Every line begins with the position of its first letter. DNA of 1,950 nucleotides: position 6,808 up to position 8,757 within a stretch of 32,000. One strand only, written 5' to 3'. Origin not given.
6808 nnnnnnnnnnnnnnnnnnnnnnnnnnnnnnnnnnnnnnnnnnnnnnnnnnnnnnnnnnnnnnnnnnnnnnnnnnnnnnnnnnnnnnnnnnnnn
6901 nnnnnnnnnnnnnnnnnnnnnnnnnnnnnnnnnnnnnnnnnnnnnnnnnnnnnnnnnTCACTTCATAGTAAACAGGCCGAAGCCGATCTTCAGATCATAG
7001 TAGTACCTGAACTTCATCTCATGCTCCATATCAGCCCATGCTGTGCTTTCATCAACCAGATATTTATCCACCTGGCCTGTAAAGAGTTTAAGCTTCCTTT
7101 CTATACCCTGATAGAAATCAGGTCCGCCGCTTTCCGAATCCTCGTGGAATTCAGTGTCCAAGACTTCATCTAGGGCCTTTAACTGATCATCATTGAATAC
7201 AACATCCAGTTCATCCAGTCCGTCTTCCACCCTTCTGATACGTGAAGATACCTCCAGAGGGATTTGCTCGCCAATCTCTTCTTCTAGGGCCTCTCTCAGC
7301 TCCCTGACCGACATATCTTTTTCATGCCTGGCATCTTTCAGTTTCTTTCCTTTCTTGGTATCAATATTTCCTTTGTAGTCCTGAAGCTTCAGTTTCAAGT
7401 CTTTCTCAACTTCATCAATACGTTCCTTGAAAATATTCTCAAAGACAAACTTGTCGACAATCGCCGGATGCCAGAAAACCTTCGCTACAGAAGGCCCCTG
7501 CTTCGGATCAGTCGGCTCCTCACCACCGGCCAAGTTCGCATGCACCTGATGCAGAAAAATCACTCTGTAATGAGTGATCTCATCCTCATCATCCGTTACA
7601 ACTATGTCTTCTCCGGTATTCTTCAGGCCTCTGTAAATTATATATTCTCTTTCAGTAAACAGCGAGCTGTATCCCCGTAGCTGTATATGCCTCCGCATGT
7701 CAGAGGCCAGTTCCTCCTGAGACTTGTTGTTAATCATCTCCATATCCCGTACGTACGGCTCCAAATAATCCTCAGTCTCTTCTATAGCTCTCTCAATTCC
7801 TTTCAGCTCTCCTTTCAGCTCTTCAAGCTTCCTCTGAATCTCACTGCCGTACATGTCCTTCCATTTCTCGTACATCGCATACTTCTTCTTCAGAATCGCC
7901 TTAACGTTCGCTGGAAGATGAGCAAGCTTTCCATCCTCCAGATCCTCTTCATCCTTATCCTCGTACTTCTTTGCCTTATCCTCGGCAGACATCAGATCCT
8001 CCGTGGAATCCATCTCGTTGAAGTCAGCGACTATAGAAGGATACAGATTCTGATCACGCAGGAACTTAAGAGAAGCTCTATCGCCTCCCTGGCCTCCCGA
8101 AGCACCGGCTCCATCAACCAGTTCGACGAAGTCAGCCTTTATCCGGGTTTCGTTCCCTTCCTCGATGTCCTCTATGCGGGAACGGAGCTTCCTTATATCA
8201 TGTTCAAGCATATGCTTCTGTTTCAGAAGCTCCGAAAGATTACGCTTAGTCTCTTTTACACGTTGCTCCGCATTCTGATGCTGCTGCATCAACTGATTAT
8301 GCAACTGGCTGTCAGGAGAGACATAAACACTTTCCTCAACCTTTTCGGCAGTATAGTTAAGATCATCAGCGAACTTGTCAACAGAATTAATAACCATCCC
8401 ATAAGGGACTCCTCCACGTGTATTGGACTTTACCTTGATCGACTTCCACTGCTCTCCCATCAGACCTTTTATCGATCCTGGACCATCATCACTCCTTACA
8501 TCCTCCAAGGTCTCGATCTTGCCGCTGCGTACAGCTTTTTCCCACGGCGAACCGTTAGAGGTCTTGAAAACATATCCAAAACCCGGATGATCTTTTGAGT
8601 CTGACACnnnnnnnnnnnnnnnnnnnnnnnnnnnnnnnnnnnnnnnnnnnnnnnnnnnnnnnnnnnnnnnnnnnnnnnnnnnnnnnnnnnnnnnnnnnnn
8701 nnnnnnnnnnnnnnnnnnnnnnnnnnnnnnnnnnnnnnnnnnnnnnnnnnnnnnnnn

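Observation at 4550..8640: Stand-alone two-gene operon encoding a 549-aa coiled-coil protein and an 803-aa protein, neither recognisable as a known family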

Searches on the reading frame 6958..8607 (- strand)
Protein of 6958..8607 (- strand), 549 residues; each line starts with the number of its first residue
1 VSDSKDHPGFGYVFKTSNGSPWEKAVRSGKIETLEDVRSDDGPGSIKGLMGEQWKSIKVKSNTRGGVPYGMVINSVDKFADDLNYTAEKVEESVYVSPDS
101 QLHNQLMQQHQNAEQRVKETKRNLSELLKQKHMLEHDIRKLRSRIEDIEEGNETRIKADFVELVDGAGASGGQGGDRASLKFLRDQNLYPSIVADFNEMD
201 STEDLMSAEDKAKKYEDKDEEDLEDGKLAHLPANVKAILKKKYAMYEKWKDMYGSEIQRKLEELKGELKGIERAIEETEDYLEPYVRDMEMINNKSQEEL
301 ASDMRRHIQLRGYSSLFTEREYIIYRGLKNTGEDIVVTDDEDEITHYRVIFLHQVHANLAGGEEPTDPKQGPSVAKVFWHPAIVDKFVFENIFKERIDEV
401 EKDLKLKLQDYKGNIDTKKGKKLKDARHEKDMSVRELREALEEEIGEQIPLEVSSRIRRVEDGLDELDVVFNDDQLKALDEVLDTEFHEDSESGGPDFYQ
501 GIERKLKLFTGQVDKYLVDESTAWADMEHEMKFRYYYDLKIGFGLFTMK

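Call 3: search_protein_families(library=pfam, proteins=[window:6958-8607:-], max_evalue=1)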
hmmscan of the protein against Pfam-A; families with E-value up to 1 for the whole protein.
window:6958-8607:- (549 aa): 4 families
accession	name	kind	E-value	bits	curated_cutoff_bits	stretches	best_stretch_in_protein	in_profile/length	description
PF01442.23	Apolipoprotein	-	0.048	13.8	90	0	255-291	91-128/190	Apolipoprotein A1/A4/E domain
PF03961.19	FapA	-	0.062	13.3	31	0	116-154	150-188/272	Flagellar Assembly Protein A beta solenoid domain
PF10266.14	Strumpellin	-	0.17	10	25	1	223-283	684-742/1084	Hereditary spastic paraplegia protein strumpellin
PF06009.19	Laminin_II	-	0.24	11.8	33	0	79-149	4-72/138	Laminin Domain II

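Call 4: search_protein_families(library=ncbifam, proteins=[window:6958-8607:-], max_evalue=1)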
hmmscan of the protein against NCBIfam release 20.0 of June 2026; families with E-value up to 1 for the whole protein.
window:6958-8607:- (549 aa): 2 families
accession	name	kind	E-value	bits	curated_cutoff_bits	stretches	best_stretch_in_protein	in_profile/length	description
NF009644.1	PRK13169.1-5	equivalog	0.02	15.5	130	1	105-157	12-64/116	DNA replication initiation control protein YabA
TIGR04527.1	mycoplas_twoTM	subfamily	0.042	13.5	125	0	81-150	50-128/248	MG_279/MG_280 family protein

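Call 9: search_solved_structures(query=window:6958-8607:-, max_evalue=1)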
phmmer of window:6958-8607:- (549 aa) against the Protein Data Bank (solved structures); distinct sequences matched with E-value up to 1: 20.
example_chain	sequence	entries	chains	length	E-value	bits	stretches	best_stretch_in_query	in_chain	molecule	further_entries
5mz5_A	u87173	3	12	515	0.0011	21.3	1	394-460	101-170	ALDH21) | aldehyde dehydrogenase 21 | Aldehyde dehydrogenase 21 (ALDH21)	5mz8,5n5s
5ijh_A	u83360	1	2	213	0.068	15.3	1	229-348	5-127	Xenotropic and polytropic retrovirus receptor 1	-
8tyu_B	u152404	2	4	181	0.51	12.5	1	229-311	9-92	Solute carrier family 53 member 1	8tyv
8yet_A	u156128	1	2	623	0.57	12.3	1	229-347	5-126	Solute carrier family 53 member 1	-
9jxj_B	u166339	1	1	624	0.57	12.3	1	229-347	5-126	Solute carrier family 53 member 1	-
9jxe_A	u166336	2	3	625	0.57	12.3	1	229-347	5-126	Solute carrier family 53 member 1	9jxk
9itg_A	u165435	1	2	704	0.58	12.3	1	229-347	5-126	Solute carrier family 53 member 1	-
9iws_A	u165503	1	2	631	0.58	12.3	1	229-347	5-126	Solute carrier family 53 member 1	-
9jxl_B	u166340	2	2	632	0.58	12.3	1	229-347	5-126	Solute carrier family 53 member 1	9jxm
9ine_B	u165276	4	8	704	0.59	12.3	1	229-347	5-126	Solute carrier family 53 member 1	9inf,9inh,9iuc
8zto_A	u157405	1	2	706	0.6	12.2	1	229-347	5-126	Solute carrier family 53 member 1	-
9jxi_A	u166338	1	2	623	0.6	12.2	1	229-347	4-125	Solute carrier family 53 member 1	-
9jxo_A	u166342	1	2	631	0.61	12.2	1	229-347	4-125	Solute carrier family 53 member 1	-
9jxh_A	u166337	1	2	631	0.61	12.2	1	229-347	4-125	Solute carrier family 53 member 1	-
9dvj_A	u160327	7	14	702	0.61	12.2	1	229-347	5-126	Solute carrier family 53 member 1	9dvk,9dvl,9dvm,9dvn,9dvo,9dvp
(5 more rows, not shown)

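Call 12: find_homologous_proteins(query=window:6958-8607:-)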
Query window:6958-8607:- (549 aa): 178 proteins with E <= 0.001 among 8000 candidates; the best 120 are listed.
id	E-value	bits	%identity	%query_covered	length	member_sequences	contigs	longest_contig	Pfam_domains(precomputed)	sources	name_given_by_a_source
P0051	0.0e+0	1218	100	100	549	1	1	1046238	-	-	-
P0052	0.0e+0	1067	86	100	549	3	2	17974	-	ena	-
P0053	0.0e+0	1036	83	100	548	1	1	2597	-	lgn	-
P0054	0.0e+0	1020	81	100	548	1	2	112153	-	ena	-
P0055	0.0e+0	1019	82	100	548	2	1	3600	-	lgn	-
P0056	0.0e+0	1015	81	100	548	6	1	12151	-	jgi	-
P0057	0.0e+0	1014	81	100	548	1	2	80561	-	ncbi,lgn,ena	-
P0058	1.3e-262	891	74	100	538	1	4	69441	-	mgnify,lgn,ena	mgnify:CR=1 FL=1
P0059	2.5e-262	890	73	100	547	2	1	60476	-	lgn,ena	-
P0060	1.8e-260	884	73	100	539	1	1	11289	-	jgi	-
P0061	4.7e-259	879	74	98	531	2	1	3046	-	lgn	-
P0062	9.2e-259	878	73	99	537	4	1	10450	-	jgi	jgi:hypothetical protein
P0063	1.1e-254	864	73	100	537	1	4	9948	-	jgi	jgi:hypothetical protein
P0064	1.9e-253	860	73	100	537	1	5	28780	-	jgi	jgi:hypothetical protein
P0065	7.0e-251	852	72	100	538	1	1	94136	-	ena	-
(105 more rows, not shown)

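Call 19: search_solved_structures(query=A2, max_evalue=10, show_alignments=2)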
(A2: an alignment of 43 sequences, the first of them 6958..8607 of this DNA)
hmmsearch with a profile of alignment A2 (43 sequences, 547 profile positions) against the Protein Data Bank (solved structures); distinct sequences matched with E-value up to 10: 2.
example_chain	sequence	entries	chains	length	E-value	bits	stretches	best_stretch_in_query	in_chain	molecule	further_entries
3s84_A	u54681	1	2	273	0.89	11.4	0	250-301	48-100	Apolipoprotein A-IV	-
6xy1_A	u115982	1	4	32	1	11.2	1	250-277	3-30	4-KE-4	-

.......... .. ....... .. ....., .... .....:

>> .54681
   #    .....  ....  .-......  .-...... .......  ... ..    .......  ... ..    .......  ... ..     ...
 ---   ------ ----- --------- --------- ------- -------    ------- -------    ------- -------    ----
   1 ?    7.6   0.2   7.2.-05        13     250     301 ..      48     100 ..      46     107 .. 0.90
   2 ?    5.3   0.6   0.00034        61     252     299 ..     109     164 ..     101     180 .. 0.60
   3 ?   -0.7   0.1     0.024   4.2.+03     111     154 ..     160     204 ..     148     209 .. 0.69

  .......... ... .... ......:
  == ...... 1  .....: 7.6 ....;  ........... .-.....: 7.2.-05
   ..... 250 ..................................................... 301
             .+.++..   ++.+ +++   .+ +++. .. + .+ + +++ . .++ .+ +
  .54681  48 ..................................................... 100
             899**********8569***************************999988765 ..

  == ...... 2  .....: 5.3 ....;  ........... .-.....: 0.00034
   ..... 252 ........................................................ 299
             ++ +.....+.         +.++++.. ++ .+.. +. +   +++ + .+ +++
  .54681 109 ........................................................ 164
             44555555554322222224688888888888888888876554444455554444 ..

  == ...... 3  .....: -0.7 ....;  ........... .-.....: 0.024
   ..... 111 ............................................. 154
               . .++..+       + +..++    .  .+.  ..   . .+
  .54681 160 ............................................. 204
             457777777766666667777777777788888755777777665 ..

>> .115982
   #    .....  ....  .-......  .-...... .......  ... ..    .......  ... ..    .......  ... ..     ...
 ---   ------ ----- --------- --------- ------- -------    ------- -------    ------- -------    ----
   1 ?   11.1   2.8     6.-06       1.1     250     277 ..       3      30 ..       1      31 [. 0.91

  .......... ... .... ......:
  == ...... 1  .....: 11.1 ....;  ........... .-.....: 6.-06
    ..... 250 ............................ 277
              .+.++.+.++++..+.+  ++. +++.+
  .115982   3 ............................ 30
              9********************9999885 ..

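Call 20: search_protein_families(library=pfam, alignment_id=A2, max_evalue=0.1)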
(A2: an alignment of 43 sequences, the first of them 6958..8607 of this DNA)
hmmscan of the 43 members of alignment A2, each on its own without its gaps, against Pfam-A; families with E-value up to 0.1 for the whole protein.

A. member 1, window:6958-8607:- (549 aa): 2 families
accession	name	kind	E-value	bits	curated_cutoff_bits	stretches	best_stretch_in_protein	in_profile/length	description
PF01442.23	Apolipoprotein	-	0.048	13.8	90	0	255-291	91-128/190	Apolipoprotein A1/A4/E domain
PF03961.19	FapA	-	0.062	13.3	31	0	116-154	150-188/272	Flagellar Assembly Protein A beta solenoid domain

B. families by the number of members that match (of 43 scanned): 39 families (the first 25 are shown)
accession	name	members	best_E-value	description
PF01442.23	Apolipoprotein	19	0.0012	Apolipoprotein A1/A4/E domain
PF01494.25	FAD_binding_3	7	0.0016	FAD binding domain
PF11740.13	KfrA_N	7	0.0084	Plasmid replication region DNA-binding N-term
PF07926.17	TPR_MLP1_2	7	0.016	TPR/MLP1/MLP2-like protein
PF04012.17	PspA_IM30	6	0.0013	PspA/IM30 family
PF13560.12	HTH_31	6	0.005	Helix-turn-helix domain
PF05531.17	NPV_P10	5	0.013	Nucleopolyhedrovirus P10 protein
PF08702.15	Fib_alpha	4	9.9e-06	Fibrinogen alpha/beta chain family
PF15236.11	CCDC66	4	0.0043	Coiled-coil domain-containing protein 66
PF03961.19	FapA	4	0.0089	Flagellar Assembly Protein A beta solenoid domain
PF12795.12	MscS_porin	3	0.00061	Mechanosensitive ion channel porin domain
PF17675.6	APG6_N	3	0.00095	Apg6 coiled-coil region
PF18709.6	DLP_helical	3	0.011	Dynamin-like helical domain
PF18088.7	Glyco_H_20C_C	2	0.0069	Glycoside Hydrolase 20C C-terminal domain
PF08647.16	BRE1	2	0.0094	BRE1 E3 ubiquitin ligase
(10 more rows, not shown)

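Call 30: predict_structure(alignment_id=A2)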
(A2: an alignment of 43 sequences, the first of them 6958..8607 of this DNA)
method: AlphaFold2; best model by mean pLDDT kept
length: 549 residues; sequences in the alignment: 43
mean_pLDDT: 74.6   pTM: 0.55
mean pLDDT of the five models: 74.6, 72.3, 70.7, 70.7, 69.4
residues with pLDDT >= 90: 41; 70-90: 366; 50-70: 107; < 50: 35
segments of 3 or more residues with pLDDT < 50: 1-4, 167-178, 296-299, 303-309, 490-494
pLDDT, mean of each block of 10 residues (from residue 1): 56 86 85 83 86 88 71 87 89 69 68 72 73 75 72 72 56 43 61 78 80 76 78 79 79 76 75 70 65 52 47 66 92 83 90 83 59 84 91 86 68 58 77 79 80 77 70 78 69 56 79 79 88 88 75
secondary structure, 60 per line:
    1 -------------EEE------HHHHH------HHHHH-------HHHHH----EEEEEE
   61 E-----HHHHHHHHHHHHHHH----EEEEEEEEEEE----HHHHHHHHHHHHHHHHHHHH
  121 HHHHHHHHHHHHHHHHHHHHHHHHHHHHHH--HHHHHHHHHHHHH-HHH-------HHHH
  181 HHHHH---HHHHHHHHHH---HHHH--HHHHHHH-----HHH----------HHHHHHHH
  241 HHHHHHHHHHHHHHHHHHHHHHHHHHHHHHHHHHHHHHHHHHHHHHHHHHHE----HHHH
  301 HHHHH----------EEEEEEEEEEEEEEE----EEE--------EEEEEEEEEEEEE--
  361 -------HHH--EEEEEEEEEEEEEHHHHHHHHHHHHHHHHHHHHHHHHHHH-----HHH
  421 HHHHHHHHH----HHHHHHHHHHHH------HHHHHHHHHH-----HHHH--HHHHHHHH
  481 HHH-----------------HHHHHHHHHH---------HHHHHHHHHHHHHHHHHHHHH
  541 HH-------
elements in order: E14-16 H23-27 H34-38 H46-50 E55-61 H67-81 E86-96 H101-150 H153-165 H177-185 H189-198 H202-205 H208-214 H233-291 H297-305 E316-330 E335-337 E346-358 E373-385 H386-412 H418-429 H434-445 H452-461 H467-470 H473-483 H501-510 H520-542

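Call 33: fold_search(model_id=the predicted structure, library=pdb)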
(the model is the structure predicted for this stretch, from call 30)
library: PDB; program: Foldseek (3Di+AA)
matches with E <= 10: 354; with E <= 0.001: 0
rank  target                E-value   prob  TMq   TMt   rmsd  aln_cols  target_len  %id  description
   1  8tzl_E                2.0e-01  0.15  0.10  0.15  19.4       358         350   11  Cryo-EM structure of Vibrio cholerae FtsE/FtsX/EnvC complex, full-length (released 2023-12-20)
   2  6z6o_C                2.6e-01  0.25  0.10  0.10  22.7       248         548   12  HDAC-TC (released 2021-02-17)
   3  2ns9_B                3.2e-01  0.07  0.05  0.15  16.7       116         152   10  Crystal structure of protein APE2225 from Aeropyrum pernix K1, Pfam COXG (released 2006-11-14)
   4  8wjo_A                3.4e-01  0.14  0.10  0.16  25.5       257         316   11  Cryo-EM structure of 8-subunit Smc5/6 arm region (released 2024-06-26)
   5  2e3n                  3.9e-01  0.07  0.06  0.12  18.2       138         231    7  Crystal structure of CERT START domain in complex with C6-ceramide (P212121) (released 2007-12-18)
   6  8cq2_A                4.6e-01  0.06  0.08  0.03  44.1       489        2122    8  Photorhabdus luminescens TcdA1 prepore-to-pore intermediate, C16S, C20S, C870S, T1279C mutant (released 2024-03-13)
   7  6rw6_A                5.3e-01  0.04  0.08  0.03  41.0       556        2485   10  Cryo-EM structure of Photorhabdus luminescens TcdA1 (released 2019-10-23)
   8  8i4v_A                5.6e-01  0.77  0.16  0.29  13.2       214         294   15  Cryo-EM structure of 5-subunit Smc5/6 arm region (released 2024-06-26)
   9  2ns9_A                5.6e-01  0.06  0.06  0.17  17.1       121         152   11  Crystal structure of protein APE2225 from Aeropyrum pernix K1, Pfam COXG (released 2006-11-14)
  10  3oji_B                6.5e-01  0.06  0.06  0.16  15.9       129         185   14  X-ray crystal structure of the Py13 -pyrabactin complex (released 2011-08-10)
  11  3klx_A                6.9e-01  0.04  0.06  0.12  18.0       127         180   15  Crystal structure of native abscisic acid receptor PYL3 (released 2010-11-10)
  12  8cq0_A                7.2e-01  0.04  0.08  0.03  41.2       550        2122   10  Photorhabdus luminescens TcdA1 prepore-to-pore intermediate, K567W K2008W mutant (released 2024-03-13)
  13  8d49_A                8.4e-01  0.06  0.07  0.04  17.4       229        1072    7  Structure of Cas12a2 binary complex (released 2023-01-18)
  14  6h6e_A                8.4e-01  0.03  0.08  0.03  41.6       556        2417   10  PTC3 holotoxin complex from Photorhabdus luminecens in prepore state (TcdA1, TcdB2, TccC3) (released 2018-10-03)
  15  9d7z_A                8.9e-01  0.03  0.04  0.05  17.7        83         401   13  Shigella flexneri bacteriophage Moo19 Icosahedral Reconstruction (released 2025-01-15)
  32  3zhi                  1.4e+00  0.91  0.10  0.62   2.6        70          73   10  N-terminal domain of the CI repressor from bacteriophage TP901-1 (released 2013-12-25)
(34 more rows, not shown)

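Call 68: find_homologous_proteins(query=A6, max_evalue=0.001)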
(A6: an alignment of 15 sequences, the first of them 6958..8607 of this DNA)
Query A6 (15 sequences) (549 aa, profile of the alignment): 180 proteins with E <= 0.001 among 8000 candidates; the best 120 are listed.
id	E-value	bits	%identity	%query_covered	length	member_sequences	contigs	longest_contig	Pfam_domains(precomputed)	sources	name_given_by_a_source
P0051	3.4e-240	817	100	100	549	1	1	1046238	-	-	-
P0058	3.5e-238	810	74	100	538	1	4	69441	-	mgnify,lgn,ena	mgnify:CR=1 FL=1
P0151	9.2e-238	809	44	100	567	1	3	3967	-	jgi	jgi:hypothetical protein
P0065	4.3e-237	806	72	100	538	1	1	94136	-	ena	-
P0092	7.2e-237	806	50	100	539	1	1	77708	-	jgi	jgi:hypothetical protein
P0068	2.3e-236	804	71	100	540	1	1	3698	-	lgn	-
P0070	2.7e-236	804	70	99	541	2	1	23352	-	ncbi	-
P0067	1.1e-235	802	70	99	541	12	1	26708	-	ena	-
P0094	3.0e-235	800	51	100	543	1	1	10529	-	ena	-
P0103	4.5e-235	800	50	100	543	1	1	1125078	-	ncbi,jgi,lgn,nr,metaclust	ncbi:hypothetical protein AQV86_05190 [Nanohaloarchaea archaeon SG9]|nr:hypothetical protein AQV86_0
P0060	1.3e-234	798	73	100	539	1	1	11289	-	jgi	-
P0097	2.4e-234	797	50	100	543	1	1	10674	-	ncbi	-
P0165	2.5e-234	797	44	99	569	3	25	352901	-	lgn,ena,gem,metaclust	metaclust:\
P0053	5.2e-234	796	83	100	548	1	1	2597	-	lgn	-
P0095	2.2e-233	794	51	100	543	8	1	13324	-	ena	-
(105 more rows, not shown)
